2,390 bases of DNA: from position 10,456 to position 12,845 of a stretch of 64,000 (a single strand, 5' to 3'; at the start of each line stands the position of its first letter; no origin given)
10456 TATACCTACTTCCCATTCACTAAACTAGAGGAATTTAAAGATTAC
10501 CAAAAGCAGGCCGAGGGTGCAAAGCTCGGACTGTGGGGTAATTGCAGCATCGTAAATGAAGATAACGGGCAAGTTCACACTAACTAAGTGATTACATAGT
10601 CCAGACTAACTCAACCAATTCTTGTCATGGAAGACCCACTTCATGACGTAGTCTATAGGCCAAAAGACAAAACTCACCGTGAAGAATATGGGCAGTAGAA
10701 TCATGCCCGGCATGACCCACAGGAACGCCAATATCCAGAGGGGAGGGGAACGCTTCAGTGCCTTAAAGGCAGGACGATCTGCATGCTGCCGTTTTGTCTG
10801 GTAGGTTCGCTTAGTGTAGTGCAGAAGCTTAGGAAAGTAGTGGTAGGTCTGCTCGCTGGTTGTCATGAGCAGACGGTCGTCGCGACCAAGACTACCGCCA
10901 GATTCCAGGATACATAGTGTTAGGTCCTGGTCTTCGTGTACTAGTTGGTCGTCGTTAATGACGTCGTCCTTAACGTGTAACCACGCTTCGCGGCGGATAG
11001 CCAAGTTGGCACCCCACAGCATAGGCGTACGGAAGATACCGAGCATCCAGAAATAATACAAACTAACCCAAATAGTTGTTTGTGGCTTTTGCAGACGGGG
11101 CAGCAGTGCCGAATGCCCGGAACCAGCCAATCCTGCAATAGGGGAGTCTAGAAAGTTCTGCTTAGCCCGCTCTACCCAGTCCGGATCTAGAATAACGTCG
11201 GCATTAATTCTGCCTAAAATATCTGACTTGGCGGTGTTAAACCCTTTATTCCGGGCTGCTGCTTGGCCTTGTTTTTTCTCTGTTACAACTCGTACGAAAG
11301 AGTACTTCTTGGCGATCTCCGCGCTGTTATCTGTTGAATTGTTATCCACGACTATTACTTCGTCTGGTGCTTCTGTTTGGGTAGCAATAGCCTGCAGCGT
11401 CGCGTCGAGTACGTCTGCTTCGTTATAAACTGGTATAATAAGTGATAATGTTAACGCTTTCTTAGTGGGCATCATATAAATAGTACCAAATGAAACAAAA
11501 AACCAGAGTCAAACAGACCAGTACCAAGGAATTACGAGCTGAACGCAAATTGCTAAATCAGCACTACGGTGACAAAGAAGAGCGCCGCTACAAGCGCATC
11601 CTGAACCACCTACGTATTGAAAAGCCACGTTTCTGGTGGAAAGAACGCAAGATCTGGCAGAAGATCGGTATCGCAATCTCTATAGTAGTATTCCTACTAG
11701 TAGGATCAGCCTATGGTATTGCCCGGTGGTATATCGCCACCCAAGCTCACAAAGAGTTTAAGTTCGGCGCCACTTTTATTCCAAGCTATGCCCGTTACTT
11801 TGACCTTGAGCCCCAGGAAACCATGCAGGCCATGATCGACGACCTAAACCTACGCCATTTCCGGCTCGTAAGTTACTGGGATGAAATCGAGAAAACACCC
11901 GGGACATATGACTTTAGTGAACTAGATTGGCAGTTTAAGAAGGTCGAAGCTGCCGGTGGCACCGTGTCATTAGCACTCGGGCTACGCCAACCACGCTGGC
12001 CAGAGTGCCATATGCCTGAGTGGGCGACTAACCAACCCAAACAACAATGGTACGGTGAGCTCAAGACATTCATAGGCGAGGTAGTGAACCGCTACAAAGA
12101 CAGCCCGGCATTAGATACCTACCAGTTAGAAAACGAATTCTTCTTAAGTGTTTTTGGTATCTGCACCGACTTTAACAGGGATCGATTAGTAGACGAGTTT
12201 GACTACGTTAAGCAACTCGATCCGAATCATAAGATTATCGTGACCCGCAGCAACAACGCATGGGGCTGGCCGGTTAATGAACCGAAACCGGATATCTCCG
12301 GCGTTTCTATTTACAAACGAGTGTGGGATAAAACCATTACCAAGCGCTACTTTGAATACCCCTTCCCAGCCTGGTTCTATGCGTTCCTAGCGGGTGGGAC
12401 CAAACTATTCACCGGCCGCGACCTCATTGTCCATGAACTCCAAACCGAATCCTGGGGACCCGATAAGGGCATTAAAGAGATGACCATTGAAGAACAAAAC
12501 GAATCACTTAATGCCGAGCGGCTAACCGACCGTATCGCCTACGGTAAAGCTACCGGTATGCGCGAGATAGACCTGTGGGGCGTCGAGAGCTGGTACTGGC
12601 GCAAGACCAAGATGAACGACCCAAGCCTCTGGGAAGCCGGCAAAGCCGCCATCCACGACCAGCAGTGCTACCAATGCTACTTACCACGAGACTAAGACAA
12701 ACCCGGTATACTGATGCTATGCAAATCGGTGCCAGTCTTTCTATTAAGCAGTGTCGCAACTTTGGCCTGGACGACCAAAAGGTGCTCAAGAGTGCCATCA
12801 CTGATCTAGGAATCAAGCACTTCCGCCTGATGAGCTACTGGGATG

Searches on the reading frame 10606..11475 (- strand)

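Call 24: search_protein_families(library=pfam, proteins=[window:10606-11475:-], max_evalue=0.001)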
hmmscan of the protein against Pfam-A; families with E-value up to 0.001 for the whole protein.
window:10606-11475:- (289 aa): 4 families
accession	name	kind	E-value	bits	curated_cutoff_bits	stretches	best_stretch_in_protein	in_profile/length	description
PF00535.33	Glycos_transf_2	-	6.4e-30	104.7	23.3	1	11-135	1-130/168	Glycosyl transferase family 2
PF13641.12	Glyco_tranf_2_3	-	4.3e-12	47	27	1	10-194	3-199/230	Glycosyltransferase like family 2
PF10111.15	Glyco_tranf_2_2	-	5.3e-08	33.1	27.3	1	11-103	1-101/276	Glycosyltransferase like family 2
PF13704.12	Glyco_tranf_2_4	-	3.8e-05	24.5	27.5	1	18-77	2-59/98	Glycosyl transferase family 2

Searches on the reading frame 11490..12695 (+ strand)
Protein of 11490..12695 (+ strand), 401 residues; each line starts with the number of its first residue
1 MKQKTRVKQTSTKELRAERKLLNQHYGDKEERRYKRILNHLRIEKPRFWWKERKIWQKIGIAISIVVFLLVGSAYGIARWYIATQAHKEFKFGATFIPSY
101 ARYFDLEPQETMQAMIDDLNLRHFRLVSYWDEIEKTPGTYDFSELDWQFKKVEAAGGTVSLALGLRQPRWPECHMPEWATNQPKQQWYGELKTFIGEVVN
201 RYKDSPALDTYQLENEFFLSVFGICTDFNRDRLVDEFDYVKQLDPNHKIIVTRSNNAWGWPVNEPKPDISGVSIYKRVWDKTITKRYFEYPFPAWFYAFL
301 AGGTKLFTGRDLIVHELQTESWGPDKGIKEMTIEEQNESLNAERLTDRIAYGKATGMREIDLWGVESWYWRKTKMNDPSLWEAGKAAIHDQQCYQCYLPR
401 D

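Call 24: search_protein_families(library=pfam, proteins=[window:11490-12695:+], max_evalue=0.001)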
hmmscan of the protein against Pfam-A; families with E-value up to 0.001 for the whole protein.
window:11490-12695:+ (401 aa): 1 family
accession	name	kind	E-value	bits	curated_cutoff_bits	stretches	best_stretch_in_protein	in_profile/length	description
PF02449.21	Glyco_hydro_42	-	2.6e-05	24.2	21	0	114-219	14-140/376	Beta-galactosidase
